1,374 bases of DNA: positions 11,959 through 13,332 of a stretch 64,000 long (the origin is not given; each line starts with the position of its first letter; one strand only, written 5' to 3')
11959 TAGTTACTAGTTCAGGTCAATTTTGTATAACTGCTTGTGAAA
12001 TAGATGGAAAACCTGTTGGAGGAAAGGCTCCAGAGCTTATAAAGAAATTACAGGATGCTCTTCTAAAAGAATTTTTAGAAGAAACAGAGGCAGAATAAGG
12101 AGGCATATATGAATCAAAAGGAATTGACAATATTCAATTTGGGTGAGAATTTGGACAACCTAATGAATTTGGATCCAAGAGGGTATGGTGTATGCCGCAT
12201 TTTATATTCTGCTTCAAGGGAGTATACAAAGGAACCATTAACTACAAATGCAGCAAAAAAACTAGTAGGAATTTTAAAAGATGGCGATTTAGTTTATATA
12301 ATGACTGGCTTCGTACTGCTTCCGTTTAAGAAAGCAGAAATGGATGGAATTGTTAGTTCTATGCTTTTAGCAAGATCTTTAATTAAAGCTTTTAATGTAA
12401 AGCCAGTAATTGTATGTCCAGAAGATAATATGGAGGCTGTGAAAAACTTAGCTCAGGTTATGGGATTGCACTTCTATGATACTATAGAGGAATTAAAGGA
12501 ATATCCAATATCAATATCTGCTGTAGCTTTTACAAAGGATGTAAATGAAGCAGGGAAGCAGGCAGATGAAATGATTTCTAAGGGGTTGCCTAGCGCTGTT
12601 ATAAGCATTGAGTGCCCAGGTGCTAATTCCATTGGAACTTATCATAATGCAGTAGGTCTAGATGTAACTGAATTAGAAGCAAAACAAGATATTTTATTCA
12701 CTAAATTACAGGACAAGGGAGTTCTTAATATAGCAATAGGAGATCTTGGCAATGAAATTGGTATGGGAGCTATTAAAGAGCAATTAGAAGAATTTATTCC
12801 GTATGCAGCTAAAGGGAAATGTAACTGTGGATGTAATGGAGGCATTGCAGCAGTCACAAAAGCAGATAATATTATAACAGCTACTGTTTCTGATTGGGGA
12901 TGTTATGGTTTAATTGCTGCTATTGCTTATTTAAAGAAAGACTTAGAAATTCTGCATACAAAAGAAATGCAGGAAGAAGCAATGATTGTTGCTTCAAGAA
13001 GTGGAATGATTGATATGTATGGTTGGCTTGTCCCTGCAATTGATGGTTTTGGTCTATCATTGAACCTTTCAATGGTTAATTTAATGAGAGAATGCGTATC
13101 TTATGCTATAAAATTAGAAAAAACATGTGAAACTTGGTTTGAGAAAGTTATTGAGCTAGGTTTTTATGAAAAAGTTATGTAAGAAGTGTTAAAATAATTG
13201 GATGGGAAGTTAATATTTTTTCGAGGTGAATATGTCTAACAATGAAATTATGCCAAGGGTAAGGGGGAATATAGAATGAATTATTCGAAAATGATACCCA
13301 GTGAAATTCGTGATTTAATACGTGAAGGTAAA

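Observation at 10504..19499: Lrp-linked operon for a putative D-alanine / D-glutamate / 5-oxoproline pathway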

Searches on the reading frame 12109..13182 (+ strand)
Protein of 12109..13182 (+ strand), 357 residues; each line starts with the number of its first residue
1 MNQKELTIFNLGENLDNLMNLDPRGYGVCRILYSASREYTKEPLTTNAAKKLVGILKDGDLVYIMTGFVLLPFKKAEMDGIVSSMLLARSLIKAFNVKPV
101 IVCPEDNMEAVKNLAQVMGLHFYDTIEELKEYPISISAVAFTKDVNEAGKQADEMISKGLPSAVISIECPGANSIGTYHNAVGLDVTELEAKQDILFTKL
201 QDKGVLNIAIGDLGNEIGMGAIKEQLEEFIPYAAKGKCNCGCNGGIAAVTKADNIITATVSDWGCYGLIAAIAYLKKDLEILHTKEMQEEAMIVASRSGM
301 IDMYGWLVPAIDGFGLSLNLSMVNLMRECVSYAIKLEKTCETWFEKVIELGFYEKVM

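Call 3: search_protein_families(library=pfam, proteins=[window:12109-13182:+])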
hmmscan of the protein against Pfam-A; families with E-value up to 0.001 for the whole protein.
window:12109-13182:+ (357 aa): 1 family
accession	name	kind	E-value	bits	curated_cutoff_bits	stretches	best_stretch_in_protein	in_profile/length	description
PF14336.11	GLUCM-like_C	-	1.3e-90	304.2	27.9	1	15-327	1-291/291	D-glutamate cyclase-like, C-terminal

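Call 4: search_protein_families(library=ncbifam, proteins=[window:12109-13182:+])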
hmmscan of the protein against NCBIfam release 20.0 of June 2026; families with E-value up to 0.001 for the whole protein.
window:12109-13182:+ (357 aa): 0 families

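Call 13: find_homologous_proteins(query=window:12109-13182:+)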
Query window:12109-13182:+ (357 aa): 1488 proteins with E <= 0.001 among 5433 candidates; the best 120 are listed.
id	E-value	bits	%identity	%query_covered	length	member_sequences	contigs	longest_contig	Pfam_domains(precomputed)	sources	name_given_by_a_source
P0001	2.0e-231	785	98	100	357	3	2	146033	PF14336.12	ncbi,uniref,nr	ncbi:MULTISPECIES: DUF4392 domain-containing protein [unclassified Clostridium]|uniref:DUF4392 domai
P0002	2.1e-220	749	93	100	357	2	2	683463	PF14336.12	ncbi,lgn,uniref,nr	ncbi:DUF4392 domain-containing protein [Clostridium chromiireducens]|uniref:DUF4392 domain-containin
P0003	1.8e-217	739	91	100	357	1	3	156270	PF14336.12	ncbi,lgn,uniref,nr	ncbi:DUF4392 domain-containing protein [Clostridium sp.]|uniref:DUF4392 domain-containing protein n=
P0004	1.1e-215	734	91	100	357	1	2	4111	PF14336.12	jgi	-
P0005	2.0e-214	729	89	100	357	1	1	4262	PF14336.12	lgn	-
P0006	6.2e-213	725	89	100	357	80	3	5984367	PF14336.12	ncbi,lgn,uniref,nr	ncbi:DUF4392 domain-containing protein [Clostridium beijerinckii]|uniref:DUF4392 domain-containing p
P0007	6.0e-212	721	89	100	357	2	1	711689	PF14336.12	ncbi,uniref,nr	ncbi:hypothetical protein CCS79_10245 [Clostridium diolis]|uniref:DUF4392 domain-containing protein 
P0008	4.3e-211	719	88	99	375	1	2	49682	PF14336.12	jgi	jgi:hypothetical protein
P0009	4.3e-211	719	89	99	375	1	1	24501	PF14336.12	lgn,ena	-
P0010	7.8e-211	718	88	100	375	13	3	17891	PF14336.12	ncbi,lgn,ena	-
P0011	8.6e-211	718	89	99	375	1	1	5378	PF14336.12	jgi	-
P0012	9.0e-211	717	89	99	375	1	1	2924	PF14336.12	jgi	-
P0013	1.4e-210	717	88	99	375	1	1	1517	PF14336.12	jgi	-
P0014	2.1e-210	716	86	100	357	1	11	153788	PF14336.12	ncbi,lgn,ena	-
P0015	5.4e-210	715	87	99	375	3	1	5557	PF14336.12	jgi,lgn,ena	-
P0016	4.5e-209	712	87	100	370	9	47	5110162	PF14336.12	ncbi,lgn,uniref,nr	ncbi:DUF4392 domain-containing protein [Clostridium saccharobutylicum]|uniref:D-glutamate cyclase-li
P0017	4.5e-208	709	87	99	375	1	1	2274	PF14336.12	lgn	-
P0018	7.7e-206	701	85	100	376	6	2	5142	PF14336.12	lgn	-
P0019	8.1e-206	701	86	100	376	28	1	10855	PF14336.12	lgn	-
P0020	2.6e-205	700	85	100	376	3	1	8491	PF14336.12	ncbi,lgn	ncbi:MAG: DUF4392 domain-containing protein [Clostridiaceae bacterium]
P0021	6.0e-205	698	84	100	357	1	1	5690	PF14336.12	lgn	-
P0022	1.7e-202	690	82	100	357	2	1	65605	PF14336.12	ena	-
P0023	1.7e-200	684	83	100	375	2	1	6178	PF14336.12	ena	-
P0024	5.2e-200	682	81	100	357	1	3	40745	PF14336.12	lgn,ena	-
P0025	7.9e-196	668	81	99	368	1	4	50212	PF14336.12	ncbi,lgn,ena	-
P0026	1.1e-194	665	85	95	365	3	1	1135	PF14336.12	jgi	-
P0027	2.1e-193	660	80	99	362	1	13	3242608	PF14336.12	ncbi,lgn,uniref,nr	ncbi:DUF4392 domain-containing protein [Clostridium tyrobutyricum]|uniref:D-glutamate cyclase-like C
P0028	7.3e-193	659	80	99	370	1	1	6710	PF14336.12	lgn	-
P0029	1.6e-192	657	80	99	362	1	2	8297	PF14336.12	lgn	-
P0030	2.8e-192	657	80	99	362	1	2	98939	PF14336.12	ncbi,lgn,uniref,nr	ncbi:DUF4392 domain-containing protein [Clostridium tyrobutyricum]|uniref:DUF4392 domain-containing 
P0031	4.0e-192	656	80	99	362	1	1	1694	PF14336.12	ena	-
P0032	4.3e-192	656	80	99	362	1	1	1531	PF14336.12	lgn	-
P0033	8.4e-192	655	80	99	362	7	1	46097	PF14336.12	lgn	-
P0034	1.1e-191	655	80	99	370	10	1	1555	PF14336.12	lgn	-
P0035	4.3e-191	653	80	99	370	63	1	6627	PF14336.12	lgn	-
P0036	4.6e-190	649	80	99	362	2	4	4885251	PF14336.12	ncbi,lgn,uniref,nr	ncbi:DUF4392 domain-containing protein [Clostridium felsineum]|uniref:D-glutamate cyclase-like C-ter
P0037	1.5e-189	648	78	99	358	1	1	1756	PF14336.12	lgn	-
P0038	1.8e-188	644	79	99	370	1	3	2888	PF14336.12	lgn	-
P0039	4.6e-188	643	80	99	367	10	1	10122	PF14336.12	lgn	-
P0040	7.5e-188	642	77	99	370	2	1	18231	PF14336.12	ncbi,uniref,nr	ncbi:hypothetical protein CPJCM30710_32960 [Clostridium polyendosporum]|uniref:D-glutamate cyclase-l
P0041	1.2e-187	641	77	99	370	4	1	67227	PF14336.12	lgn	-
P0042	7.1e-187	639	78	100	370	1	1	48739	PF14336.12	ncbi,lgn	ncbi:MAG: DUF4392 domain-containing protein [Clostridiaceae bacterium]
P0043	7.4e-187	639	77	99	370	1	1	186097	PF14336.12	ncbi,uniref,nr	ncbi:DUF4392 domain-containing protein [Clostridium sp. 19966]|uniref:DUF4392 domain-containing prot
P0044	1.9e-186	637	77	99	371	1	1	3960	PF14336.12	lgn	-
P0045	6.7e-186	636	79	99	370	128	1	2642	PF14336.12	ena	-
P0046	7.9e-186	635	77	99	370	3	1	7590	PF14336.12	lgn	-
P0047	8.4e-186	635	77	99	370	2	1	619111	PF14336.12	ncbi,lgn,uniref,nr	ncbi:DUF4392 domain-containing protein [Clostridium akagii]|uniref:DUF4392 domain-containing protein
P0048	2.3e-185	634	77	99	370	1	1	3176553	PF14336.12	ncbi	ncbi:DUF4392 domain-containing protein [Clostridium sp. LBM24168]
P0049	5.6e-185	633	77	99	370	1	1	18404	PF14336.12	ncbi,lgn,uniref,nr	ncbi:DUF4392 domain-containing protein [Clostridium oryzae]|uniref:D-glutamate cyclase-like C-termin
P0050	6.0e-185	633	77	99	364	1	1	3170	PF14336.12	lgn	-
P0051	6.7e-185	632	77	99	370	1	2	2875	PF14336.12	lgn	-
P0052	1.2e-184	632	77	99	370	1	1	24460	PF14336.12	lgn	-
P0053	2.4e-184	631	78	99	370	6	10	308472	PF14336.12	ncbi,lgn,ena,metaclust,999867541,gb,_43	metaclust:\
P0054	2.8e-184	630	78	99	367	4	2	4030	PF14336.12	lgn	-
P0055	1.3e-183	628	76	99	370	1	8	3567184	PF14336.12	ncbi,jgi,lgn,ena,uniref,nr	ncbi:MAG: DUF4392 domain-containing protein [Clostridium sp.]|jgi:hypothetical protein|uniref:DUF439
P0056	1.5e-183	628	77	99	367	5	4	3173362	PF14336.12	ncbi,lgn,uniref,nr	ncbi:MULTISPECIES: DUF4392 domain-containing protein [Clostridium]|uniref:DUF4392 domain-containing 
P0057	3.0e-183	627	77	99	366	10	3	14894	PF14336.12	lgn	-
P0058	6.4e-183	626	76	99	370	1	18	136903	PF14336.12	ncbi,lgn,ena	-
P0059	4.2e-182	623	75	99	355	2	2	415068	PF14336.12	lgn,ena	-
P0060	5.1e-182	623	77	99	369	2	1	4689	PF14336.12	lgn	-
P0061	7.2e-182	622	76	99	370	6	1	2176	PF14336.12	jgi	jgi:hypothetical protein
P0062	1.7e-181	621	75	100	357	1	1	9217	PF14336.12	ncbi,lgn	-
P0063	4.5e-181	620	75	99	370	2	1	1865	PF14336.12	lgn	-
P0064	6.1e-181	619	75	99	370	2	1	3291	PF14336.12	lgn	-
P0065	9.0e-181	619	77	99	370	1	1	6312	PF14336.12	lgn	-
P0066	1.1e-180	619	73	99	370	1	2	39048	PF14336.12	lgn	-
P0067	2.5e-180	617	75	99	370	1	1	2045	PF14336.12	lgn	-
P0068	2.7e-180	617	77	99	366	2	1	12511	PF14336.12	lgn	-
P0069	3.2e-180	617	75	99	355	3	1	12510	PF14336.12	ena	-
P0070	8.2e-180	616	75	99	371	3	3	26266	PF14336.12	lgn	-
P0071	2.2e-179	614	74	99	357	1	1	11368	PF14336.12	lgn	-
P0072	1.0e-177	609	74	100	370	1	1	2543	PF14336.12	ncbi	ncbi:MAG: DUF4392 domain-containing protein [Clostridium sp.]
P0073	3.3e-177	607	89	85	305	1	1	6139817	PF14336.12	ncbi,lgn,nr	ncbi:hypothetical protein DFH76_002509 [Clostridium beijerinckii]|nr:hypothetical protein [Clostridi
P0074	4.6e-176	603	71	99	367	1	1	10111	PF14336.12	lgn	-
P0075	7.7e-176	603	75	99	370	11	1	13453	PF14336.12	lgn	-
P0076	1.4e-175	602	75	99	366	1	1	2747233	PF14336.12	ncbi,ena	-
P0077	2.0e-175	601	72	100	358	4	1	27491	PF14336.12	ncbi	-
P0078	6.7e-175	600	75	99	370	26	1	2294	PF14336.12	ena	-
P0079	2.7e-174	598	73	99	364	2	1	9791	PF14336.12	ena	-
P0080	9.4e-174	596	71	100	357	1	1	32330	PF14336.12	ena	-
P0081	1.5e-173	595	72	100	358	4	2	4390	PF14336.12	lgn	-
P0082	2.0e-173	595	73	99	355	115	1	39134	PF14336.12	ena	-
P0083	5.4e-173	593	89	82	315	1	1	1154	PF14336.12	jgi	-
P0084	3.9e-170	584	71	99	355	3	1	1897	PF14336.12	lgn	-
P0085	7.0e-169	580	69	99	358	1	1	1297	PF14336.12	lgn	-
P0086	2.9e-168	578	70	99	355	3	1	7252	PF14336.12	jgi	-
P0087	1.3e-167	576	73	99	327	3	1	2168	PF14336.12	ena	-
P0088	7.0e-166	570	67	99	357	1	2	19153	PF14336.12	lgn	-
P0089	2.5e-165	568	69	99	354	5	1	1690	PF14336.12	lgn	-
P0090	2.8e-165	568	70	99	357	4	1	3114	PF14336.12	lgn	-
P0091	4.0e-165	567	68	99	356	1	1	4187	PF14336.12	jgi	jgi:hypothetical protein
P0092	5.9e-164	564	68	99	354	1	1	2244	PF14336.12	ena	-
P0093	6.5e-164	563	69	99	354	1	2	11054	PF14336.12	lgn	-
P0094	8.4e-164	563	68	99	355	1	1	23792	PF14336.12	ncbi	-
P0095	1.5e-163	562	69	99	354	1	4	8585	PF14336.12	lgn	-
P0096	1.7e-163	562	68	99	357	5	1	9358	PF14336.12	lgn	-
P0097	2.5e-163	561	67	99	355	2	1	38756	PF14336.12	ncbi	-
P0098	7.1e-163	560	69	99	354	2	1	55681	PF14336.12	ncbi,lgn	-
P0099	7.9e-163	560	67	99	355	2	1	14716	PF14336.12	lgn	-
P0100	8.4e-163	560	68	100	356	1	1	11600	PF14336.12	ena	-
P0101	9.8e-163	560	67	99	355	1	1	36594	PF14336.12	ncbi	-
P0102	1.1e-162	559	68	99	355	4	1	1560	PF14336.12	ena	-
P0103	1.7e-162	559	68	99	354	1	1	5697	PF14336.12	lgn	-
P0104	2.2e-162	558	68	99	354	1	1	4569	PF14336.12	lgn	-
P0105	3.1e-162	558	66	100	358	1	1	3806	PF14336.12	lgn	-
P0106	5.4e-162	557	67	99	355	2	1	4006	PF14336.12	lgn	-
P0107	1.3e-161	556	66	99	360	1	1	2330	PF14336.12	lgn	-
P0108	1.3e-161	556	88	78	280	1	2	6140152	PF14336.12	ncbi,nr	ncbi:hypothetical protein DE150_003074 [Clostridium beijerinckii]|nr:DUF4392 domain-containing prote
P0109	1.5e-161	556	67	100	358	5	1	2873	PF14336.12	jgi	jgi:hypothetical protein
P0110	1.6e-161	556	67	99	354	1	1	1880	PF14336.12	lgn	-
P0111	1.7e-161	555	68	99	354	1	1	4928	PF14336.12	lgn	-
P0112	7.1e-161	553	67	99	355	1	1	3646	PF14336.12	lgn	-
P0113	1.0e-160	553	66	99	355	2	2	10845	PF14336.12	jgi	-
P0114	1.0e-160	553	67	99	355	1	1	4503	PF14336.12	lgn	-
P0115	1.0e-160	553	68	99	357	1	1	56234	PF14336.12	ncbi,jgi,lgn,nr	ncbi:MAG: DUF4392 domain-containing protein [Oscillospiraceae bacterium]|jgi:hypothetical protein|nr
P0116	1.0e-160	553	67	99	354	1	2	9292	PF14336.12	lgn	-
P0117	1.0e-160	553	67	99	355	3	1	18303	PF14336.12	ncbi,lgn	-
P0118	3.2e-160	551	67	99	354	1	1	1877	PF14336.12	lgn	-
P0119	3.9e-160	551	66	99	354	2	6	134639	PF14336.12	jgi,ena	-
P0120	3.9e-160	551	67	99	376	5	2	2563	PF14336.12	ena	-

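Call 16: find_related_loci(query=A1, collection=genome_contigs, flank=10000)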
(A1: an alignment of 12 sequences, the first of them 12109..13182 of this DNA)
Query A1 (357 aa) in genome_contigs; peptide patterns used: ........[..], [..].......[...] (x = any residue, [..] = any of these).
577 stretches matched a pattern; 550 encode a relative of the query (tblastn E <= 1e-3); the best 80 are kept; 80 distinct loci.
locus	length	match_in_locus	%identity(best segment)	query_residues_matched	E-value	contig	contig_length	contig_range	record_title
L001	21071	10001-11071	93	1-357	0e+0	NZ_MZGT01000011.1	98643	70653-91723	Clostridium chromiireducens strain DSM 23318 CLCHR_contig000011, whole genome shotgun sequence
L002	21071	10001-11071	91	1-357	0e+0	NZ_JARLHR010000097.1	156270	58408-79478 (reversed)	MAG: Clostridium sp. isolate MAG_CA253 MetaCoAG_Bin_253_sub_Anoxic_k141_786811, whole genome shotgun sequence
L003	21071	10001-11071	89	1-357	0e+0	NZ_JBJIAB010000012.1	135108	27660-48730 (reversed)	Candidatus Clostridium helianthi isolate WILCCON 0112 NODE_12_length_135108_cov_89.121809, whole genome shotgun sequence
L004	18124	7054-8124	98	1-357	0e+0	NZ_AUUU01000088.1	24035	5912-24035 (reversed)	Clostridium sp. LS contig_96, whole genome shotgun sequence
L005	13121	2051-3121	86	1-357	0e+0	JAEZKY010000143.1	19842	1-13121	MAG: Bacillota bacterium isolate OH_CDB_53 k127_184775, whole genome shotgun sequence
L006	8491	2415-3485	85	1-357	0e+0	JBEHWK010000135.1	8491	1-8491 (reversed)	MAG: Clostridiaceae bacterium isolate FI22 k141_21916_length_8491_cov_26.1499, whole genome shotgun sequence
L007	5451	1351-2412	81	1-354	0e+0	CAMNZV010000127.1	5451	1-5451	MAG: uncultured Clostridium sp. isolate ERR6769687_bin.1_MetaWRAP_v1.1_MAG genome assembly, contig: NODE_481_length_5451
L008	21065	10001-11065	81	1-355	0e+0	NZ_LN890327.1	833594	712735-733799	Clostridium neonatale strain LCDC no.99-A-005, whole genome shotgun sequence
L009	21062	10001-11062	80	1-354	0e+0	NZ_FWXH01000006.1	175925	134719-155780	Clostridium acidisoli DSM 12555, whole genome shotgun sequence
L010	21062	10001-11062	79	1-354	0e+0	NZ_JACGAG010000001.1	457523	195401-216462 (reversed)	Clostridium sp. cel8 contig1, whole genome shotgun sequence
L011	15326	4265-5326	77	1-354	0e+0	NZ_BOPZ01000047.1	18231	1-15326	Clostridium polyendosporum strain JCM 30710 sequence047, whole genome shotgun sequence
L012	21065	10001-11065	77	1-355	0e+0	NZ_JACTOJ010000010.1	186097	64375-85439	Clostridium sp. 19966 contig00010, whole genome shotgun sequence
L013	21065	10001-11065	80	1-355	0e+0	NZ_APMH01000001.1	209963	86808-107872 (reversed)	Clostridium tyrobutyricum DSM 2637 = ATCC 25755 = JCM 11008 strain ATCC 25755 contig1, whole genome shotgun sequence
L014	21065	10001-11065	80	1-355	0e+0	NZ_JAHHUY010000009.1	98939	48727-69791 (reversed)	Clostridium tyrobutyricum strain FAM25158=Cl_52 NODE_9_length_98939_cov_130.522716, whole genome shotgun sequence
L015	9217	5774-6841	75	1-356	0e+0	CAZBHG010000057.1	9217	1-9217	MAG TPA_asm: uncultured Eubacteriales bacterium isolate SRP294416_co1_728 genome assembly, contig: NODE_16955_length_921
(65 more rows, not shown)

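Call 24: search_solved_structures(query=window:12109-13182:+, max_evalue=1)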
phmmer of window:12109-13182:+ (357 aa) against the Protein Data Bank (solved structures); distinct sequences matched with E-value up to 1: 4.
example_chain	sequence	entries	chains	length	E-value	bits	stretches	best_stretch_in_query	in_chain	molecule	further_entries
4fc5_A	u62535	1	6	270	2.1e-19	73.4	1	162-336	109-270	Putative uncharacterized protein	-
5gkx_A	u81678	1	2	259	4.1e-19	72.4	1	162-336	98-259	Uncharacterized protein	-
4dwz_A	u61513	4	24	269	1.8e-18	70.3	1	162-334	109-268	Hypothetical protein TON_0340 | Uncharacterized protein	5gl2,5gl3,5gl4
9w5z_A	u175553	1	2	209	0.4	13.3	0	88-155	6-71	Streptococcal hemoprotein receptor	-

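Call 32: find_encoding_contigs(protein=P0006, flank=10000, max_places=3)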
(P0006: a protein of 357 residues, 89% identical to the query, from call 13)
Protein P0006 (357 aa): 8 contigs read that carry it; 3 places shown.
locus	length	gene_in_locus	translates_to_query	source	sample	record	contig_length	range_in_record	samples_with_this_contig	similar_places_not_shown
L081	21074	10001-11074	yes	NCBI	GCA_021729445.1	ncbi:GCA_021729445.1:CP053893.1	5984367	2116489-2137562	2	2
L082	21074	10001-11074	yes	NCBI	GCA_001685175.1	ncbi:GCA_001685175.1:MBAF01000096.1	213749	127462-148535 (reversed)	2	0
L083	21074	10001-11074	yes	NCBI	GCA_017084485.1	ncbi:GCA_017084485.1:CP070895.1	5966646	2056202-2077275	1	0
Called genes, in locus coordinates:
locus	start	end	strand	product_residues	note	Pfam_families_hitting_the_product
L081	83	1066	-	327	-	-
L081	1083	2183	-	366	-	PF08495:FIST, PF10442:FIST_C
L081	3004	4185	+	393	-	PF13433:Peripla_BP_5, PF13458:Peripla_BP_6, PF01094:ANF_receptor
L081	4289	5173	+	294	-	PF02653:BPD_transp_2, PF01032:FecCD (weak)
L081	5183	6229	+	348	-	PF02653:BPD_transp_2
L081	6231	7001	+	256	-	PF13476:AAA_23 (weak), PF00005:ABC_tran, PF13304:AAA_21 (faint), PF12399:BCA_ABC_TP_C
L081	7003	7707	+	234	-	PF00005:ABC_tran, PF13304:AAA_21 (faint)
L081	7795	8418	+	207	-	PF13189:Cytidylate_kin2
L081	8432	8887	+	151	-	PF13404:HTH_AsnC-type, PF13412:HTH_24, PF01037:AsnC_trans_reg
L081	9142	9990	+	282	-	PF01063:Aminotran_4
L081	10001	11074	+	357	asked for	PF14336:GLUCM-like_C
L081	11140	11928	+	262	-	PF07286:D-Glu_cyclase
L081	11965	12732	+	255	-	PF03746:LamB_YcsF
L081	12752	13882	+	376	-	PF01168:Ala_racemase_N, PF00842:Ala_racemase_C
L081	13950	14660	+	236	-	PF02682:CT_C_D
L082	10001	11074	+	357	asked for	PF14336:GLUCM-like_C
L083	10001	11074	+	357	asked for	PF14336:GLUCM-like_C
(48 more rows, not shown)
